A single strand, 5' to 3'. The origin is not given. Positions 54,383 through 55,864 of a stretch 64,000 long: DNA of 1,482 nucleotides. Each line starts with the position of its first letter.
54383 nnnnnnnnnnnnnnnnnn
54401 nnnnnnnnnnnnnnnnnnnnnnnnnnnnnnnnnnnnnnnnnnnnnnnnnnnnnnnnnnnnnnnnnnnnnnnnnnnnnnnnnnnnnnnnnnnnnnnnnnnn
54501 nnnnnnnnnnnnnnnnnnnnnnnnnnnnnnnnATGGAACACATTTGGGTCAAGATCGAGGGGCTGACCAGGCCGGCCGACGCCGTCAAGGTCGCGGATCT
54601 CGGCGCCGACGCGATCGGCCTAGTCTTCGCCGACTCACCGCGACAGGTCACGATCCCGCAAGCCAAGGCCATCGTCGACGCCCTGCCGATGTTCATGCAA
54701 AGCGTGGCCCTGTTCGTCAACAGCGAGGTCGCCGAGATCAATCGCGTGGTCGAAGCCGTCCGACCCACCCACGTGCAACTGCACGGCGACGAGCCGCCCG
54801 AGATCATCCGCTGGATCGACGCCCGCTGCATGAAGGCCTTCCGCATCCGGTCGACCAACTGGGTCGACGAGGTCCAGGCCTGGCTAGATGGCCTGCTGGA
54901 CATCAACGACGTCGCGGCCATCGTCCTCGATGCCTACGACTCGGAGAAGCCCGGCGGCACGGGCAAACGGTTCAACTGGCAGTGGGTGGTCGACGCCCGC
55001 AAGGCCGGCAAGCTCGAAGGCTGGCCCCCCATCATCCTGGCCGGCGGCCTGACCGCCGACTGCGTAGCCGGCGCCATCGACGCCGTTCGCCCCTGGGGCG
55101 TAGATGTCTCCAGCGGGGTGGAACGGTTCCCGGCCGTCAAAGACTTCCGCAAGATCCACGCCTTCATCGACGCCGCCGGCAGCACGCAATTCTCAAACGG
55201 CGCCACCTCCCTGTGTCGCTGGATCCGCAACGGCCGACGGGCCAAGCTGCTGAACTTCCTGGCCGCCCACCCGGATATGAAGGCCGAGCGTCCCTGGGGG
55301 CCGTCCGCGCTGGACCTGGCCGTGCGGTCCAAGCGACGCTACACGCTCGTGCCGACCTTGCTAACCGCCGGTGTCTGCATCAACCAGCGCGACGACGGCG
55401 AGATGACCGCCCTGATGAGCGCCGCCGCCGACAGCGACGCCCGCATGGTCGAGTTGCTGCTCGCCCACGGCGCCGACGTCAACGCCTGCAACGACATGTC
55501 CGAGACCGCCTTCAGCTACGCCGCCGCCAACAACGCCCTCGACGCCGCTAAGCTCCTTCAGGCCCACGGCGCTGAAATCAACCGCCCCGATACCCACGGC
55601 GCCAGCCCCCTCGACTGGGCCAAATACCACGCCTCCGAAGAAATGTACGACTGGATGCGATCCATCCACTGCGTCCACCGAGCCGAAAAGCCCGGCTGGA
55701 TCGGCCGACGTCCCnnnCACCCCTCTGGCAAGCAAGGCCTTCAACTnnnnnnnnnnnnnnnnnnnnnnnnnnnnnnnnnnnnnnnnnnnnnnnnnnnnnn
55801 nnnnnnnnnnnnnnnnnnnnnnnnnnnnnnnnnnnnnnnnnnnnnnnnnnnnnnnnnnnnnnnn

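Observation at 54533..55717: Phosphoribosylanthranilate isomerase (TrpF) fused to ankyrin repeats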

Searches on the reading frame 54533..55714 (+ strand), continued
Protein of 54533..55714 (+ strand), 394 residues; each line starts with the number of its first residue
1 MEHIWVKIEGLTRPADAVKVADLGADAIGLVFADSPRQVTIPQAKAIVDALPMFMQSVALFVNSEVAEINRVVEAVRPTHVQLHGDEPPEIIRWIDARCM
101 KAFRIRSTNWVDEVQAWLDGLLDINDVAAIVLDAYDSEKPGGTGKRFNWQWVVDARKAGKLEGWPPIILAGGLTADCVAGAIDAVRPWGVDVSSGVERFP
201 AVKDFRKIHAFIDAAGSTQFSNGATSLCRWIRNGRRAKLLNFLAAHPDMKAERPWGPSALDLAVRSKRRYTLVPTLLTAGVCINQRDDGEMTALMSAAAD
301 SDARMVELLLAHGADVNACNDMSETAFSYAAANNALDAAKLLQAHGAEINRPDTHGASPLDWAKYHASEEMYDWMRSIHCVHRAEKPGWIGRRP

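Call 69: find_encoding_contigs(protein=window:54533-55714:+, flank=1000, max_places=8)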
Protein window:54533-55714:+ (394 aa): 14 contigs read that carry it; 6 places shown.
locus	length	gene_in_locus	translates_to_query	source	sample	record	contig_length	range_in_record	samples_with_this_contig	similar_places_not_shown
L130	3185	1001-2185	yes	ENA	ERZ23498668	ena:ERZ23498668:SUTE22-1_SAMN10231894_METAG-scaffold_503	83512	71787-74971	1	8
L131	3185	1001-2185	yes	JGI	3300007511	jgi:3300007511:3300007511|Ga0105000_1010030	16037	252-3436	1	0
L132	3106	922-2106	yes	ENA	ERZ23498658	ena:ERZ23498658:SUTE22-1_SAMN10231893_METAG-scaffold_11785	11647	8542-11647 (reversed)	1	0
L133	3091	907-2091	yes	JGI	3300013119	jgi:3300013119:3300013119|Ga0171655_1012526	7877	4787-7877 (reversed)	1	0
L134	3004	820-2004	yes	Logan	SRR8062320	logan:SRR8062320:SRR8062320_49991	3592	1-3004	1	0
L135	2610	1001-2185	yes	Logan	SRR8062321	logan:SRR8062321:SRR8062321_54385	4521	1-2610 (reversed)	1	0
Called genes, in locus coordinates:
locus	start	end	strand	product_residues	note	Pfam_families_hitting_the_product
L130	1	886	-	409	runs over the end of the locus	PF01408:GFO_IDH_MocA, PF02894:GFO_IDH_MocA_C, PF22725:GFO_IDH_MocA_C3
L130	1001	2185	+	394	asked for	PF00697:PRAI, PF13606:Ank_3 (faint), PF12796:Ank_2, PF13857:Ank_5, PF00023:Ank (weak), PF12796:Ank_2, PF13637:Ank_4 (weak)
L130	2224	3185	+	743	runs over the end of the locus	-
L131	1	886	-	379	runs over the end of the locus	?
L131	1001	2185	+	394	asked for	PF00697:PRAI, PF13606:Ank_3 (faint), PF12796:Ank_2, PF13857:Ank_5, PF00023:Ank (weak), PF12796:Ank_2, PF13637:Ank_4 (weak)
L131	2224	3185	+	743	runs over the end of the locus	-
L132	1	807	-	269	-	?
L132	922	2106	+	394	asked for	PF00697:PRAI, PF13606:Ank_3 (faint), PF12796:Ank_2, PF13857:Ank_5, PF00023:Ank (weak), PF12796:Ank_2, PF13637:Ank_4 (weak)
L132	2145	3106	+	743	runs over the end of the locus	-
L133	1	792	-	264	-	?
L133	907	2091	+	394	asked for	PF00697:PRAI, PF13606:Ank_3 (faint), PF12796:Ank_2, PF13857:Ank_5, PF00023:Ank (weak), PF12796:Ank_2, PF13637:Ank_4 (weak)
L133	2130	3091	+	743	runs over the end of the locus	-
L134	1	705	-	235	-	?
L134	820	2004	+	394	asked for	PF00697:PRAI, PF13606:Ank_3 (faint), PF12796:Ank_2, PF13857:Ank_5, PF00023:Ank (weak), PF12796:Ank_2, PF13637:Ank_4 (weak)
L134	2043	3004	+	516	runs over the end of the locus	?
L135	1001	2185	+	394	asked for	PF00697:PRAI, PF13606:Ank_3 (faint), PF12796:Ank_2, PF13857:Ank_5, PF00023:Ank (weak), PF12796:Ank_2, PF13637:Ank_4 (weak)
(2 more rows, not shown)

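Call 81: search_protein_families(library=padloc, proteins=[window:54533-55714:+], max_evalue=0.001)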
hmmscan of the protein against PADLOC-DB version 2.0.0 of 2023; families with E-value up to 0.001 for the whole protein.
window:54533-55714:+ (394 aa): 2 families
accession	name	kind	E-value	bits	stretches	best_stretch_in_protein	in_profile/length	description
PDLC04783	PDC-M72A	-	2.9e-18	64.3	1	222-369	229-375/392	-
PDLC02908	Ankyrin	-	6.7e-06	22.6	1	267-365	746-845/880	-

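Call 86: predict_structure(alignment_id=A6)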
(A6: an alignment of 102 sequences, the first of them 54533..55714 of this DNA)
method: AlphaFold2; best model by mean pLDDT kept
length: 394 residues; sequences in the alignment: 102
mean_pLDDT: 93.4   pTM: 0.90
mean pLDDT of the five models: 93.4, 92.3, 92.2, 91.6, 90.6
residues with pLDDT >= 90: 343; 70-90: 36; 50-70: 10; < 50: 5
segments of 3 or more residues with pLDDT < 50: 139-143
pLDDT, mean of each block of 10 residues (from residue 1): 90 97 97 95 98 95 98 97 96 96 92 97 95 69 62 92 95 92 93 89 95 93 86 94 94 94 96 98 95 98 99 97 97 98 98 95 96 98 95 74
secondary structure, 60 per line:
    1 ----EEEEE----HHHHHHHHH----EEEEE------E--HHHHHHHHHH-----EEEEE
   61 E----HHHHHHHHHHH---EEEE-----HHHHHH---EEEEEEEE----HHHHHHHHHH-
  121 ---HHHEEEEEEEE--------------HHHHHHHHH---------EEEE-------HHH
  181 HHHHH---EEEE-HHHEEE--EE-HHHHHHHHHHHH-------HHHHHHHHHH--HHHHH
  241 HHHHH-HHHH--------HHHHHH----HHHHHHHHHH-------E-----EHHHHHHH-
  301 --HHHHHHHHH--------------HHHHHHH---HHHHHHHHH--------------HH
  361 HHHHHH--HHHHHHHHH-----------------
elements in order: E5-9 H14-22 E27-31 H41-50 E56-61 H66-76 E80-83 H89-94 E98-105 H110-119 E127-134 H149-157 E167-170 H178-185 E189-192 E197-199 H205-216 H224-233 H236-245 H247-250 H259-264 H269-278 H293-299 H303-311 H326-332 H336-344 H359-366 H369-377

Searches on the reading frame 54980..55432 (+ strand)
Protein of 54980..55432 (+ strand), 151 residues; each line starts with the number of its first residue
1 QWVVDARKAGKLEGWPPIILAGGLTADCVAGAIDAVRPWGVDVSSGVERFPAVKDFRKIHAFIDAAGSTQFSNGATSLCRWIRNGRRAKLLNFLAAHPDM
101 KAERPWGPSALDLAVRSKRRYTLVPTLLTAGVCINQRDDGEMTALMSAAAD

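Call 75: search_protein_representatives(protein=window:54980-55432:+)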
Query: 151 residues. Proteins with E-value up to 0.001 (for the whole library): 6487; up to 1e-10: 97; up to 1e-30: 1. The best 150 are listed.
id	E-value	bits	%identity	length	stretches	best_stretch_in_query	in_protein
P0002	2.1e-68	245.2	74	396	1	1-151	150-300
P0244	3.7e-18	82.0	35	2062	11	75-149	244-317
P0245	1.2e-17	80.4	48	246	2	17-65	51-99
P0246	4.5e-17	78.5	33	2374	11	99-148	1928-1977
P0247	2.6e-16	76.0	57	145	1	2-68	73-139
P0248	1.8e-15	73.3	31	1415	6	70-149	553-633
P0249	8.6e-15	71.1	61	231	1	1-66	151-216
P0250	1.1e-14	70.8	65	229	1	2-71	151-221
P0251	1.5e-14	70.3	30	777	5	76-149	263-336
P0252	2.2e-14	69.8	61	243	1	2-63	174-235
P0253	2.7e-14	69.5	35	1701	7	96-149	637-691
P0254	5.2e-14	68.5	60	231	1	1-68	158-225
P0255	6.3e-14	68.3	57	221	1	3-67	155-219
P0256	6.9e-14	68.1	53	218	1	9-70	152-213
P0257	8.0e-14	67.9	59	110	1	3-66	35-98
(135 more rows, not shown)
